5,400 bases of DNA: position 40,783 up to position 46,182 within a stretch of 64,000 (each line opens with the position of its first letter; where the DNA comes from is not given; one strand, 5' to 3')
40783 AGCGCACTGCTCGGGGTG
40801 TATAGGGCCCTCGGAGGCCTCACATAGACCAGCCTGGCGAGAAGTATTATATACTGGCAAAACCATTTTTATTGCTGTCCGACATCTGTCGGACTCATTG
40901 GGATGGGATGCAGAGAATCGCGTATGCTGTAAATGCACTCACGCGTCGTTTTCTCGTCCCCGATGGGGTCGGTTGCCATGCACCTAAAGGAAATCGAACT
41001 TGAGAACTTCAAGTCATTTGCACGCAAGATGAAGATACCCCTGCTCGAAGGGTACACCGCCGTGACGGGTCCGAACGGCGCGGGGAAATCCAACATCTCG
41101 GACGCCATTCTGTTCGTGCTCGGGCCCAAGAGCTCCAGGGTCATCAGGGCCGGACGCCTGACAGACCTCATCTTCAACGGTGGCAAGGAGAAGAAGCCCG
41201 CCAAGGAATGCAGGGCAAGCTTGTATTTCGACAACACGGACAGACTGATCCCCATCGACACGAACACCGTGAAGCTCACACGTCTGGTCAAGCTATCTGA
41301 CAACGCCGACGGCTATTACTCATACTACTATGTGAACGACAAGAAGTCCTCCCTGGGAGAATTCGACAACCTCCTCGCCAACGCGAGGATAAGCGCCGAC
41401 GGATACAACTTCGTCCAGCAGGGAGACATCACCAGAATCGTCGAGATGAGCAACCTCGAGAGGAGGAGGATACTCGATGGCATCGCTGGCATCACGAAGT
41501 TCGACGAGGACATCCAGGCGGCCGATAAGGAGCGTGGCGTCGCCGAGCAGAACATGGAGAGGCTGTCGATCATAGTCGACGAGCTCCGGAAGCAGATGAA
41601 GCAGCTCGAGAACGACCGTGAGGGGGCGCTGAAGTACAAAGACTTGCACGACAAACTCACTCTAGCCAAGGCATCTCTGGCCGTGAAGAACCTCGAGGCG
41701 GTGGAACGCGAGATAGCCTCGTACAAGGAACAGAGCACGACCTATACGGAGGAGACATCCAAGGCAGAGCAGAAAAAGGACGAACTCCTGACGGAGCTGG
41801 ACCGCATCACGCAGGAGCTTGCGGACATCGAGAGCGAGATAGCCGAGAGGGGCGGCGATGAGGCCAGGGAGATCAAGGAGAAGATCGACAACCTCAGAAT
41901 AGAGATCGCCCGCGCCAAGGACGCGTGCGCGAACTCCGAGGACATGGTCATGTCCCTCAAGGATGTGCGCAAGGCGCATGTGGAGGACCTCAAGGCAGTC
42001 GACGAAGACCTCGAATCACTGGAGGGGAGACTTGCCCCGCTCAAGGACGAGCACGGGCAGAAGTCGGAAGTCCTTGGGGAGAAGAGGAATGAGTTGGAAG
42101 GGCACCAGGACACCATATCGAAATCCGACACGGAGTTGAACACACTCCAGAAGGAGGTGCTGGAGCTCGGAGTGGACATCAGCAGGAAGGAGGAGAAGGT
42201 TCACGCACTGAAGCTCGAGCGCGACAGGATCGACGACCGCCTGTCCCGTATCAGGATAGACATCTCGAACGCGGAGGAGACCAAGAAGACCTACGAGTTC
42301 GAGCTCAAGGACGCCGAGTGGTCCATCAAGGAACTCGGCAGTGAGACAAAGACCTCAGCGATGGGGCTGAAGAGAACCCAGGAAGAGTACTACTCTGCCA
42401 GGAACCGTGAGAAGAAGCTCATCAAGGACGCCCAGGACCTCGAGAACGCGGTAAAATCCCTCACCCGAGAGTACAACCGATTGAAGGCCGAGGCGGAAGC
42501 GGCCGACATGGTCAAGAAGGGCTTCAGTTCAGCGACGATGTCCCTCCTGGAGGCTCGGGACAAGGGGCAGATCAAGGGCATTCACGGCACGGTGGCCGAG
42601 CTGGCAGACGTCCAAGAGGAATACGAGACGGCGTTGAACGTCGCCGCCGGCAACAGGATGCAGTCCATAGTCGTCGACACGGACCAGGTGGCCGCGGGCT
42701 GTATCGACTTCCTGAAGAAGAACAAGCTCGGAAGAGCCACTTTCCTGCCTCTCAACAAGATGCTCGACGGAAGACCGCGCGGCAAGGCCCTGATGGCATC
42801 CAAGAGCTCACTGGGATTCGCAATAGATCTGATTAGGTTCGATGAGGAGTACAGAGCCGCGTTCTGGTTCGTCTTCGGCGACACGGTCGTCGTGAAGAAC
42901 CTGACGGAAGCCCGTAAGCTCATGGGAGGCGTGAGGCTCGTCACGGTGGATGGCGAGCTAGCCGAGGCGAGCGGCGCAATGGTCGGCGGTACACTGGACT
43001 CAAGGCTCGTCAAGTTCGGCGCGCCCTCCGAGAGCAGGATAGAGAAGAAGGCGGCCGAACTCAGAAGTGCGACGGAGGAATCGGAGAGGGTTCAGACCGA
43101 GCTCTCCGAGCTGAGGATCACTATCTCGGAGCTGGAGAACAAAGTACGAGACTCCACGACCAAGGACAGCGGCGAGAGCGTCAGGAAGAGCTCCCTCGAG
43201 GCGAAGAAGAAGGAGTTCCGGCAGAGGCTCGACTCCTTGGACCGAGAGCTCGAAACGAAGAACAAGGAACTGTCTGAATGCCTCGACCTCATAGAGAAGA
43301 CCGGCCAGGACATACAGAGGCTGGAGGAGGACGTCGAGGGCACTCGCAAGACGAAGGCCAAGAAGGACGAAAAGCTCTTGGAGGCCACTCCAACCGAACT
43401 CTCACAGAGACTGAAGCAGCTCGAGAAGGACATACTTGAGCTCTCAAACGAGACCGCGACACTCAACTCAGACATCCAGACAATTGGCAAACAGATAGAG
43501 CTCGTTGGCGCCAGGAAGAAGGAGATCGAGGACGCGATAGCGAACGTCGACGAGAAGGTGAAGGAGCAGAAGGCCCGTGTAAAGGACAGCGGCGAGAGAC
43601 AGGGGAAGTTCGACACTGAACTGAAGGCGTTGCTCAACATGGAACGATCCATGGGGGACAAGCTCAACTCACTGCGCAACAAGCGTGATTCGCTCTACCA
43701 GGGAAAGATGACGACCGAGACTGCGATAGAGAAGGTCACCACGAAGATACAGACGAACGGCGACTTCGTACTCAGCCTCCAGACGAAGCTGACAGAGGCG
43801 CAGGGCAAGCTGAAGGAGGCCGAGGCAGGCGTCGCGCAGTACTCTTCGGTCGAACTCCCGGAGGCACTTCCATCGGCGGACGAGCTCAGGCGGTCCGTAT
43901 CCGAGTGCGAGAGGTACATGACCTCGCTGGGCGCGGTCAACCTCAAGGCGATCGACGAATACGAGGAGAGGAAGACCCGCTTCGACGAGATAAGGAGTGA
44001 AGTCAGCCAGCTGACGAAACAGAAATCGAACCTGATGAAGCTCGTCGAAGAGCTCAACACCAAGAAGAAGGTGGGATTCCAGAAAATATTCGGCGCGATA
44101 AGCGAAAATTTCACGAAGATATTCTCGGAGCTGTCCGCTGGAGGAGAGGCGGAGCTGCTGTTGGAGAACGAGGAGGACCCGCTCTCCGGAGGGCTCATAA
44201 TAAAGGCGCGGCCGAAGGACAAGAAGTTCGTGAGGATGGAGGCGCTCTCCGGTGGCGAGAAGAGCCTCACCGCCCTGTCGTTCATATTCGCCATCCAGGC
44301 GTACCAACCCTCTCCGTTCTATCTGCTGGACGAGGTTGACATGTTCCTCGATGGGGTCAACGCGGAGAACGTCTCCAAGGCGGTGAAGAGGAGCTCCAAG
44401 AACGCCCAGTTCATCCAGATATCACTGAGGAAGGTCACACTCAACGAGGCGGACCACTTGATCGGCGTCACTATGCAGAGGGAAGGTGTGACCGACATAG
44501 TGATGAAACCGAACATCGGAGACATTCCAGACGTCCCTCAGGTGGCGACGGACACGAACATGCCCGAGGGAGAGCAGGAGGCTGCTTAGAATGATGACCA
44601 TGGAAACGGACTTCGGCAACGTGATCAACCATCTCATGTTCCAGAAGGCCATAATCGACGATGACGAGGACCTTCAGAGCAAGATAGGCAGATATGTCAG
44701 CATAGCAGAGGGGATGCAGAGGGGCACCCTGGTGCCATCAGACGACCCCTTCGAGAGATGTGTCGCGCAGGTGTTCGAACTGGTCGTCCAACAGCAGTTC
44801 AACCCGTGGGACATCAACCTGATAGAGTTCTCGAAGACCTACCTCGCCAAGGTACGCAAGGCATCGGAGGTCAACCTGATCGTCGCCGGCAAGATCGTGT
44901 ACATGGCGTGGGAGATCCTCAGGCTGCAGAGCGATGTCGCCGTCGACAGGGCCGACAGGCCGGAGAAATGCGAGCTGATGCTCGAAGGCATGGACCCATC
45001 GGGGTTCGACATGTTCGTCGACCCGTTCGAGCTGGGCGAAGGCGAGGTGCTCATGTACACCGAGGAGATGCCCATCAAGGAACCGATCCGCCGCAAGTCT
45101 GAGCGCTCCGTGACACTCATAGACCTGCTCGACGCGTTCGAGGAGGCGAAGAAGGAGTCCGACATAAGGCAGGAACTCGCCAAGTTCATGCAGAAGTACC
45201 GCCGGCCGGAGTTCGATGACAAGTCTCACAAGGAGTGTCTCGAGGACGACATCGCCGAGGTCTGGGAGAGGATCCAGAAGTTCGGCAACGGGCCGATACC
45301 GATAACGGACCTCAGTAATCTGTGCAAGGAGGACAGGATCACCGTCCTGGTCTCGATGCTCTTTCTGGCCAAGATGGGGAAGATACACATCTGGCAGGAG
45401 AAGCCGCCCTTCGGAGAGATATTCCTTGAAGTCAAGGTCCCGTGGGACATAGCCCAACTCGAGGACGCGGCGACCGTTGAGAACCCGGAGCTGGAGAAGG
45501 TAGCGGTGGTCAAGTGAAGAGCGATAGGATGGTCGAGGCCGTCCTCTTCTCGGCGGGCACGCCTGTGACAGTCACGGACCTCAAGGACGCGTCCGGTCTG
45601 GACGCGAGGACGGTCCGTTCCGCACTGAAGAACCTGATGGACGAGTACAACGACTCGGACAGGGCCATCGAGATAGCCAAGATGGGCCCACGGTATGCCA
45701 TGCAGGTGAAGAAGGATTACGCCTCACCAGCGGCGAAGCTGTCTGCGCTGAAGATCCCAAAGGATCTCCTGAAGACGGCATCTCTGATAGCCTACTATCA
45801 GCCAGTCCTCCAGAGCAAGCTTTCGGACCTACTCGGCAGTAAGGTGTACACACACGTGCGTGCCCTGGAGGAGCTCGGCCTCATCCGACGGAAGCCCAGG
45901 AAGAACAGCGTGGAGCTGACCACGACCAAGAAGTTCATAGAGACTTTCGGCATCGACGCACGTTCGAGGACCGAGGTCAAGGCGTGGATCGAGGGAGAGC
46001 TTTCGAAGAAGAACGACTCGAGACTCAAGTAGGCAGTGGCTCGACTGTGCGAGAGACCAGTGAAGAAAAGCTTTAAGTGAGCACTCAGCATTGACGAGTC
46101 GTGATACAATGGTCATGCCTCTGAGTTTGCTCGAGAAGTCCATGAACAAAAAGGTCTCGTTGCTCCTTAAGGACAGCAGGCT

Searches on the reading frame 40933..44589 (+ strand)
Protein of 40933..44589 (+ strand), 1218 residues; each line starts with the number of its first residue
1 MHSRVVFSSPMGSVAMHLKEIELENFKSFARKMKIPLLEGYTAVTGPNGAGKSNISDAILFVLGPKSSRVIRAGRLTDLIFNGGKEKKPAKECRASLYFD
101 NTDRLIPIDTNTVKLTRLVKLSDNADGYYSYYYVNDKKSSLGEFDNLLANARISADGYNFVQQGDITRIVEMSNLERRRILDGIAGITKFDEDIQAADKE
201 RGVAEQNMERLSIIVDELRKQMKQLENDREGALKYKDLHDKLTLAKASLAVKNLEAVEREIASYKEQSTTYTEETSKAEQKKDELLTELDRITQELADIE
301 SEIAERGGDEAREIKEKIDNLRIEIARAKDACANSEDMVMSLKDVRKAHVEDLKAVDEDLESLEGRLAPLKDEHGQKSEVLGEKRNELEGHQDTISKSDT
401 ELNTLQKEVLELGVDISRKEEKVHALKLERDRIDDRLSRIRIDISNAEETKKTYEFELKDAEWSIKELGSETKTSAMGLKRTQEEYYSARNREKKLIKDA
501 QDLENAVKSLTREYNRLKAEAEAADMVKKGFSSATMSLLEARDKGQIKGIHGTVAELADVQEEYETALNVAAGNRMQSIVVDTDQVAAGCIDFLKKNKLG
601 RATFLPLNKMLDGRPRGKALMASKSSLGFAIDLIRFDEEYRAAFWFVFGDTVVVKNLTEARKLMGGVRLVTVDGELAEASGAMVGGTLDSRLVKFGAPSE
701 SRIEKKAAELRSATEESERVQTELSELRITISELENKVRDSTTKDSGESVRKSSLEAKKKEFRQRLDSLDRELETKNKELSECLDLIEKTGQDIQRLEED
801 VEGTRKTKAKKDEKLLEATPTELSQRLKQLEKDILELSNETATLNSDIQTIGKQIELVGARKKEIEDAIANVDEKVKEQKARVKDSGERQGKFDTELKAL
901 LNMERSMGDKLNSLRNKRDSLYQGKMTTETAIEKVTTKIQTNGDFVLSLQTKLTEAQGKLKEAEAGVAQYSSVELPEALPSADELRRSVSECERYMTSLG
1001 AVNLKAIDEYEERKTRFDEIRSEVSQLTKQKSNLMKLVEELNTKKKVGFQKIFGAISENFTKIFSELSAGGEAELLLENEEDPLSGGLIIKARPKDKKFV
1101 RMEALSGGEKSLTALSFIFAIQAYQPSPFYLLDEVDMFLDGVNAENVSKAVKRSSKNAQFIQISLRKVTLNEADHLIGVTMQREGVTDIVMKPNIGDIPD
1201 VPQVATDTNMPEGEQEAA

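Call 11: search_protein_families(library=pfam, proteins=[window:40933-44589:+], max_evalue=0.001)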
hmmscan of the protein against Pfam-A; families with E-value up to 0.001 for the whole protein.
window:40933-44589:+ (1218 aa): 7 families
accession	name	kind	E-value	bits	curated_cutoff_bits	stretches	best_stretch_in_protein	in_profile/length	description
PF02463.25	SMC_N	-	2.4e-65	220.5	40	1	17-1187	1-219/220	RecF/RecN/SMC N terminal domain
PF06470.18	SMC_hinge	-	6.3e-37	127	22.5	1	548-663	2-115/116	SMC proteins Flexible Hinge Domain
PF13175.12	AAA_15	-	8.4e-11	42.5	32.1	1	16-318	1-282/374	AAA ATPase domain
PF13476.12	AAA_23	-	1.6e-08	35.9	27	1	21-303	2-200/201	AAA domain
PF13555.12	AAA_29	-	1.7e-07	31.3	27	1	18-67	1-50/61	P-loop containing region of AAA domain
PF13304.12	AAA_21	-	1.1e-06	29.4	27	1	42-105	2-82/304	AAA domain, putative AbiEii toxin, Type IV TA system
PF13166.12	AAA_13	-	5.3e-05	22.5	36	1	713-899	281-469/713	AAA domain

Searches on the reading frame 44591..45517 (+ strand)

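Call 11: search_protein_families(library=pfam, proteins=[window:44591-45517:+], max_evalue=0.001)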
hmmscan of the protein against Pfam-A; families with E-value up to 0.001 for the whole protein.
window:44591-45517:+ (308 aa): 1 family
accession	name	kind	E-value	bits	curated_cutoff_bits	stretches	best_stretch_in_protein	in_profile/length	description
PF02616.19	SMC_ScpA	-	0.00012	22.6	24.6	0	64-277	1-227/232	Segregation and condensation protein ScpA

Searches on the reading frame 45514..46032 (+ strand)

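Call 11: search_protein_families(library=pfam, proteins=[window:45514-46032:+], max_evalue=0.001)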
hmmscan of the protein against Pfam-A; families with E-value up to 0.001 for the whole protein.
window:45514-46032:+ (172 aa): 2 families
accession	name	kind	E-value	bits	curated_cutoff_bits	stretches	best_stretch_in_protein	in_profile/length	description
PF04079.22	SMC_ScpB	-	4.9e-34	117.7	27.4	1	6-149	2-153/160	Segregation and condensation complex subunit ScpB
PF01978.25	TrmB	-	0.00011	22.4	25.6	0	105-130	33-58/68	Sugar-specific transcriptional regulator TrmB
